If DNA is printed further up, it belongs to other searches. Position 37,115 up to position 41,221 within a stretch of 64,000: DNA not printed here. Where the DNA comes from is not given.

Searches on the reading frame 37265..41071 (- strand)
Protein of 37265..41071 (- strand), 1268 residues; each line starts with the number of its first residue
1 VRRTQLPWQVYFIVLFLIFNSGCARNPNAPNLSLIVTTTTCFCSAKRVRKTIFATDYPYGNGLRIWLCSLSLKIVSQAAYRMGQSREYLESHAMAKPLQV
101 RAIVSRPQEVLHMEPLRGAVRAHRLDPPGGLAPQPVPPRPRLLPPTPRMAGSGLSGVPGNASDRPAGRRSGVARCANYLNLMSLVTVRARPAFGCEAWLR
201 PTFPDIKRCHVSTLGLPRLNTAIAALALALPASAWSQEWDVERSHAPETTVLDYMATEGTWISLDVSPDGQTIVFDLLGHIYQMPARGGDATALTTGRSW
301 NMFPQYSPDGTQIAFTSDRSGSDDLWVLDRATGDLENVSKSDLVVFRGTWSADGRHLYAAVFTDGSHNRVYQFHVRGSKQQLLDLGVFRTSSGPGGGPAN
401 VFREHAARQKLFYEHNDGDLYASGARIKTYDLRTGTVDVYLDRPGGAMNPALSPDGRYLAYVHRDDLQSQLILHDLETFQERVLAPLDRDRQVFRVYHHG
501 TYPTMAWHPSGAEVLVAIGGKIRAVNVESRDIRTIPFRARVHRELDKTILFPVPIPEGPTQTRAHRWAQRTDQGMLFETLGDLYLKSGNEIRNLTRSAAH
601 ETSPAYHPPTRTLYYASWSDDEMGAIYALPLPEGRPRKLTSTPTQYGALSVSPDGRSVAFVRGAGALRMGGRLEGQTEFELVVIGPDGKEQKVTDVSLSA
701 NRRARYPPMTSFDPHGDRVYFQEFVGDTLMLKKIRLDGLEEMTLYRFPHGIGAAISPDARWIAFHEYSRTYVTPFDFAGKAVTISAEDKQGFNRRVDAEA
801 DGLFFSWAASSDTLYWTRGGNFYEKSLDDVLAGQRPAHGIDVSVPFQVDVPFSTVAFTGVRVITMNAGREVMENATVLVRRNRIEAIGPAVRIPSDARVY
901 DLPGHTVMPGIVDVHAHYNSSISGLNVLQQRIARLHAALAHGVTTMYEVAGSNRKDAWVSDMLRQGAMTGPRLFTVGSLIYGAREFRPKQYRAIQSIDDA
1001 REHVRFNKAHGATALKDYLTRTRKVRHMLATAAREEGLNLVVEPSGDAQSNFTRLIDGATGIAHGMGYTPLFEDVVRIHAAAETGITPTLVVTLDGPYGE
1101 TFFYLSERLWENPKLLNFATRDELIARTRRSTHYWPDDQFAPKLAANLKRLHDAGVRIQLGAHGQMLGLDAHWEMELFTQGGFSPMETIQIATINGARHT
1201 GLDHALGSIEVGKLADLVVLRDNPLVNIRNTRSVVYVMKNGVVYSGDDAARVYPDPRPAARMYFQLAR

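Call 53: search_protein_families(library=pfam, proteins=[window:37265-41071:-], max_evalue=0.00001)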
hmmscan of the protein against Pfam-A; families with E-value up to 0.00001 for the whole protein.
window:37265-41071:- (1268 aa): 5 families
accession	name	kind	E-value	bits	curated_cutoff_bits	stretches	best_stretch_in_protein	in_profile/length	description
PF01979.26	Amidohydro_1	-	4.6e-23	82.5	25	1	906-1242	1-343/345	Amidohydrolase family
PF07676.18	PD40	-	1.2e-22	79.8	20.9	1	293-327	3-38/38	WD40-like Beta Propeller Repeat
PF07969.17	Amidohydro_3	-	3e-14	53.8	29.7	1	1183-1243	407-470/472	Amidohydrolase family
PF25174.1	Beta-prop_THOC3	-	2.7e-09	36.9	305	0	422-519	63-149/272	THOC3 beta-propeller domain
PF00930.27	DPPIV_N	-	4.4e-07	29.4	22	0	426-470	24-68/354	Dipeptidyl peptidase IV (DPP IV) N-terminal region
